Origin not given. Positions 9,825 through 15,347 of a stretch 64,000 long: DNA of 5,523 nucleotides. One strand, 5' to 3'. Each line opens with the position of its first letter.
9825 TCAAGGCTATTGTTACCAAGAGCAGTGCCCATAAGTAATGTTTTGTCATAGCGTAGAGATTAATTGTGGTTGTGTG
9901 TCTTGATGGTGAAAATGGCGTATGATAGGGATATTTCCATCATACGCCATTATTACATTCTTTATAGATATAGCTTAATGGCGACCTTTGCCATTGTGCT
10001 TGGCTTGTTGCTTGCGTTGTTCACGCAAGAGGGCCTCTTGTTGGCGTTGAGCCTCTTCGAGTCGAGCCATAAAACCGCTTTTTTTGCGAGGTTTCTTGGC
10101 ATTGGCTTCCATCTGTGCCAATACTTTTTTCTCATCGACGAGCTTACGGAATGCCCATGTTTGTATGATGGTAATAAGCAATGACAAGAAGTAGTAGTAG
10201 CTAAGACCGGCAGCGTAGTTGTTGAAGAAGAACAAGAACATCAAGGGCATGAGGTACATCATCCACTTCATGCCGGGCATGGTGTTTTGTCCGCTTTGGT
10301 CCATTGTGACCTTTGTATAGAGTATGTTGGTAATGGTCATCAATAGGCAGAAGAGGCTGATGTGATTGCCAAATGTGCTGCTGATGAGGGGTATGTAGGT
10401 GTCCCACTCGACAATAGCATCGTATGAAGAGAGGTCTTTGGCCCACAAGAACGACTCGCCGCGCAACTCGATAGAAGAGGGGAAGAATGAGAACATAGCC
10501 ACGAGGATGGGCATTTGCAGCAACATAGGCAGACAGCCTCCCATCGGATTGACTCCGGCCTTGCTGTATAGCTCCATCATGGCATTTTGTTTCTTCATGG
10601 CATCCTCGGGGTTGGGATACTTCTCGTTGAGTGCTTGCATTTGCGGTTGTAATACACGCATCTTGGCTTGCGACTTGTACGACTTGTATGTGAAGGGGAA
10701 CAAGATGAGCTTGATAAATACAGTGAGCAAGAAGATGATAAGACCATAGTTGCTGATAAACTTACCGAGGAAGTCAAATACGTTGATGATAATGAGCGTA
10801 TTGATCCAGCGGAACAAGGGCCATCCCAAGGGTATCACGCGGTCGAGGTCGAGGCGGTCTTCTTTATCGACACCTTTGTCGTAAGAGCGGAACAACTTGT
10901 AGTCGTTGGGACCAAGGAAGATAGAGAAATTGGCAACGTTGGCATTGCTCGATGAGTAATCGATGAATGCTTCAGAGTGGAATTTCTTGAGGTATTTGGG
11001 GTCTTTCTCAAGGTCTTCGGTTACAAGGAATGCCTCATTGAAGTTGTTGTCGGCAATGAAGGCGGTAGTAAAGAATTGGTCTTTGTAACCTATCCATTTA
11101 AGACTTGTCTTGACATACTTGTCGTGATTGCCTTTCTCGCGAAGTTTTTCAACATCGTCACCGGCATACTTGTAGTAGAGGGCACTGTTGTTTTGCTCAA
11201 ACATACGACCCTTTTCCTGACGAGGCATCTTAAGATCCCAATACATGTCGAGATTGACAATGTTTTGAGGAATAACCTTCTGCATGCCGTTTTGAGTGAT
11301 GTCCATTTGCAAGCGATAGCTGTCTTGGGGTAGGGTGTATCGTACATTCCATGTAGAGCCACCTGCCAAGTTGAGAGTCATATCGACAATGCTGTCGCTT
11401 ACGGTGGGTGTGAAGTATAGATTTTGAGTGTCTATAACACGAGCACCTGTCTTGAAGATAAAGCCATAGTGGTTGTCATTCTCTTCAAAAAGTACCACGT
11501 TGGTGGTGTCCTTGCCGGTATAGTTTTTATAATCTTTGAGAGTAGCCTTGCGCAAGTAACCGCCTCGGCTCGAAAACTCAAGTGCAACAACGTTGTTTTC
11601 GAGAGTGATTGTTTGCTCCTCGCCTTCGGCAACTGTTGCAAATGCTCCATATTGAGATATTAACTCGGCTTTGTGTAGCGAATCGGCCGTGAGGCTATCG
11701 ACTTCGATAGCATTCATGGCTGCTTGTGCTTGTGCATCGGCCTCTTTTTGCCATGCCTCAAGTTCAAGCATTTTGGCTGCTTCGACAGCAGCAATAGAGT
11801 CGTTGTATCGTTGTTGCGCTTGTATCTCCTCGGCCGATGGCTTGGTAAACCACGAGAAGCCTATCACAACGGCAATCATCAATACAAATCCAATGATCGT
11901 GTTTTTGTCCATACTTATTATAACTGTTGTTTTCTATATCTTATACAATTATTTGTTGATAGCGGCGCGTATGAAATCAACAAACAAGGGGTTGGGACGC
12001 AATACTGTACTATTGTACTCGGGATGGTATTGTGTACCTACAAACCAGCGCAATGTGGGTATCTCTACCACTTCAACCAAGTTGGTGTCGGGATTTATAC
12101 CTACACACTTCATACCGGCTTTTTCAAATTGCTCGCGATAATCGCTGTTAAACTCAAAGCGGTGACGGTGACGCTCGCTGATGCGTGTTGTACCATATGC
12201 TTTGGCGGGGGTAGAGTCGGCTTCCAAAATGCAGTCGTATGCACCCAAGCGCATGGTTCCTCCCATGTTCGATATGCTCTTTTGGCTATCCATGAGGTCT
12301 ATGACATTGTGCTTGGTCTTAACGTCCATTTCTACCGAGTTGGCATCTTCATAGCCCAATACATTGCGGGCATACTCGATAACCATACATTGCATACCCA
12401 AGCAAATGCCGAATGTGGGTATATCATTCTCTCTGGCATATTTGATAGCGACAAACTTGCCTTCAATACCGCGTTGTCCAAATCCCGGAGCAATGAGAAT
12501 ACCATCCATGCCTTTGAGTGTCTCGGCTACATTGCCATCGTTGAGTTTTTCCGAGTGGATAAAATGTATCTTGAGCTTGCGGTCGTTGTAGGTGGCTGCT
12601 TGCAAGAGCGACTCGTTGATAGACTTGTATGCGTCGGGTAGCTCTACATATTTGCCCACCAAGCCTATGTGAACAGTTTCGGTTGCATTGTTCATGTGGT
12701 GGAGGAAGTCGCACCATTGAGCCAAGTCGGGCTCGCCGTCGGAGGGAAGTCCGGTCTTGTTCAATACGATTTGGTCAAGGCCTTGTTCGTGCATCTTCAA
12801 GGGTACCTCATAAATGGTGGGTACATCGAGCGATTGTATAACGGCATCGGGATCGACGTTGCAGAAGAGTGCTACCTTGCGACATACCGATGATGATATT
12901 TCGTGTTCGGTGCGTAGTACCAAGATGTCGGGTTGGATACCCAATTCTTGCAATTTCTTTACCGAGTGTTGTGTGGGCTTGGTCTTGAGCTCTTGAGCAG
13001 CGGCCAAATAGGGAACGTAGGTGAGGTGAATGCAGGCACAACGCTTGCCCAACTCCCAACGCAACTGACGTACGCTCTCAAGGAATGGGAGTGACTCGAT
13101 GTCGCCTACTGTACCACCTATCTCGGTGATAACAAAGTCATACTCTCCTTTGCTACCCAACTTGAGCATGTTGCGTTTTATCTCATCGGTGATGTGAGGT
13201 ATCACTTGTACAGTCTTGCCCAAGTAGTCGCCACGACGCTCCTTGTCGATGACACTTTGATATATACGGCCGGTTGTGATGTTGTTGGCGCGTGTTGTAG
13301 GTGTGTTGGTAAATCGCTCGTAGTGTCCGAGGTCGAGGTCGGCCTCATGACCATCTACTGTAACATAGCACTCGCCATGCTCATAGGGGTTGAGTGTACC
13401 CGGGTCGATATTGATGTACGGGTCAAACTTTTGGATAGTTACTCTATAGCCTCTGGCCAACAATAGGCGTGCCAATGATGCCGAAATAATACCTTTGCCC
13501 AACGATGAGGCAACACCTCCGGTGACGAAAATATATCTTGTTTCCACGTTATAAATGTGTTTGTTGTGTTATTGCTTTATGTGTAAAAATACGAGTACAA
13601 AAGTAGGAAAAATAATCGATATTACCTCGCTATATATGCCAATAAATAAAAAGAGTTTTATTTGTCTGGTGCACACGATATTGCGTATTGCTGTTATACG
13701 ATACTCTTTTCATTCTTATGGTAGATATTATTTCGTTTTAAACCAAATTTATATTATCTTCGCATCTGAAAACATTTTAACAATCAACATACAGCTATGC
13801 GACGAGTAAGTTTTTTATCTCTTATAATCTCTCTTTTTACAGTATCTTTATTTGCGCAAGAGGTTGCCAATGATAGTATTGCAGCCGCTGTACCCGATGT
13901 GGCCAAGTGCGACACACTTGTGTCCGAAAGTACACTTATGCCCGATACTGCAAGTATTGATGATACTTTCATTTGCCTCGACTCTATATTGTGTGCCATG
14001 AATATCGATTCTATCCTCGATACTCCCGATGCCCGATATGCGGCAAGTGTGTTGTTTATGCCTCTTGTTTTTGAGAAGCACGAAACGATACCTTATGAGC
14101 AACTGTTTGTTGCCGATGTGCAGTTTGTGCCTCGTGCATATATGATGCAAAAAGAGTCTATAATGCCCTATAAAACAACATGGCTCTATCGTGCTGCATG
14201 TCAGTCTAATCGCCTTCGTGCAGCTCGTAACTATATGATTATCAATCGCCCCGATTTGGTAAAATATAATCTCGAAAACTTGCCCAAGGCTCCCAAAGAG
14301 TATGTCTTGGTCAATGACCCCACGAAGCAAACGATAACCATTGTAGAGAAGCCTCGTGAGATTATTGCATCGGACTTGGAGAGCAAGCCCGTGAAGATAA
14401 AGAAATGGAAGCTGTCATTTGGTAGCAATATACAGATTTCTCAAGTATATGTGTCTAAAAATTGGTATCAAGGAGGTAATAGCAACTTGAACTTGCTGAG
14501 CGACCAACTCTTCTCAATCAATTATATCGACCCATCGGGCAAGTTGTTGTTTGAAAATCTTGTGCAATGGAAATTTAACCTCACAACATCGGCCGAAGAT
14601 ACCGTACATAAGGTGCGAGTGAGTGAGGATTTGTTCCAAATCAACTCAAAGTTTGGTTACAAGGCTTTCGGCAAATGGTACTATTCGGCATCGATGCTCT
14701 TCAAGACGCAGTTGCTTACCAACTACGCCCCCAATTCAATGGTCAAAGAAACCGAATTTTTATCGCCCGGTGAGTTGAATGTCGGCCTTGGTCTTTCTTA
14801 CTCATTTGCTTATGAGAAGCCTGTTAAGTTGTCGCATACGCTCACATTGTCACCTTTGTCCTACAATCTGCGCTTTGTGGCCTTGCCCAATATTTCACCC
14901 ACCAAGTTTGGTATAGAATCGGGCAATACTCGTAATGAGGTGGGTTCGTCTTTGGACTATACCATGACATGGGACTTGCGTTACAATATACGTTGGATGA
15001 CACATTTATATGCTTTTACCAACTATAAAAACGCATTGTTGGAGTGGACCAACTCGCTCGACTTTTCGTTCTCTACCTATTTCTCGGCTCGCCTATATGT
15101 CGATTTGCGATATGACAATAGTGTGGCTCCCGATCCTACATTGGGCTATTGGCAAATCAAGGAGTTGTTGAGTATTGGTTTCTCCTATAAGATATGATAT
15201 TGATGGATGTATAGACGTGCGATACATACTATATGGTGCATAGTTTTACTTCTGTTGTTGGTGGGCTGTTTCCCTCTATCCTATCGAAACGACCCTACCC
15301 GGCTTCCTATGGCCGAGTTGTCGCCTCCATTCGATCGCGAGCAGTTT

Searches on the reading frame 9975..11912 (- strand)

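Call 56: search_protein_families(library=pfam, proteins=[window:9975-11912:-], max_evalue=0.000001)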
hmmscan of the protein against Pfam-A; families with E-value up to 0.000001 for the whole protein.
window:9975-11912:- (645 aa): 2 families
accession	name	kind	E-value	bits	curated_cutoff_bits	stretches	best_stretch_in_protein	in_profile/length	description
PF02096.25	60KD_IMP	-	9.2e-57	192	35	1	389-589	1-162/163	60Kd inner membrane protein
PF14849.12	YidC_periplas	-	1.8e-28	100.8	24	1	102-374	2-280/283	YidC periplasmic domain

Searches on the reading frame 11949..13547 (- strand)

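Call 56: search_protein_families(library=pfam, proteins=[window:11949-13547:-], max_evalue=0.000001)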
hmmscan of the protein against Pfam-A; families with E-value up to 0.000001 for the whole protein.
window:11949-13547:- (532 aa): 2 families
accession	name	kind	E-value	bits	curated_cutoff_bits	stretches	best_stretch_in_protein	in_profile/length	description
PF06418.20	CTP_synth_N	-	1.5e-123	411.8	26.1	1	4-265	1-263/265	CTP synthase N-terminus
PF00117.34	GATase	-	6.1e-39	134.1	22.8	1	303-527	2-189/190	Glutamine amidotransferase class-I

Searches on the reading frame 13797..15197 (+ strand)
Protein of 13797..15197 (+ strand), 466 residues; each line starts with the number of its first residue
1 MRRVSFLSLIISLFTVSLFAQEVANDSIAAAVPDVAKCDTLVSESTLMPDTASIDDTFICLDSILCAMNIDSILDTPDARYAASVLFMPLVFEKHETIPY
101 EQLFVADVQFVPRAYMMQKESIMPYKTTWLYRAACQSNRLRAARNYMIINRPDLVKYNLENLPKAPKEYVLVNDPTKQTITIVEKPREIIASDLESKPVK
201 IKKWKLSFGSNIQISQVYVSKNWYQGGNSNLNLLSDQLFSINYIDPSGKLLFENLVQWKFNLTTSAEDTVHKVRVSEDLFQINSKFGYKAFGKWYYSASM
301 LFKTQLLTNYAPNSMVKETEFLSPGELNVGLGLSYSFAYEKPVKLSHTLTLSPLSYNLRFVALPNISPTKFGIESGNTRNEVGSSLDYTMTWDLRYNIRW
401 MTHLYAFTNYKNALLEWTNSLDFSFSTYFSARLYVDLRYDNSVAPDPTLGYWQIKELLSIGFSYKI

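Call 81: search_protein_families(library=pfam, proteins=[window:13797-15197:+], max_evalue=0.00001)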
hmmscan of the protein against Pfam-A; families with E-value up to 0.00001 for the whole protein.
window:13797-15197:+ (466 aa): 1 family
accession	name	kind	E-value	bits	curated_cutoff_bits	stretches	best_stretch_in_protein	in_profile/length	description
PF11276.14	DUF3078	-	4.4e-25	88.4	25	1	214-310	1-92/92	Protein of unknown function (DUF3078)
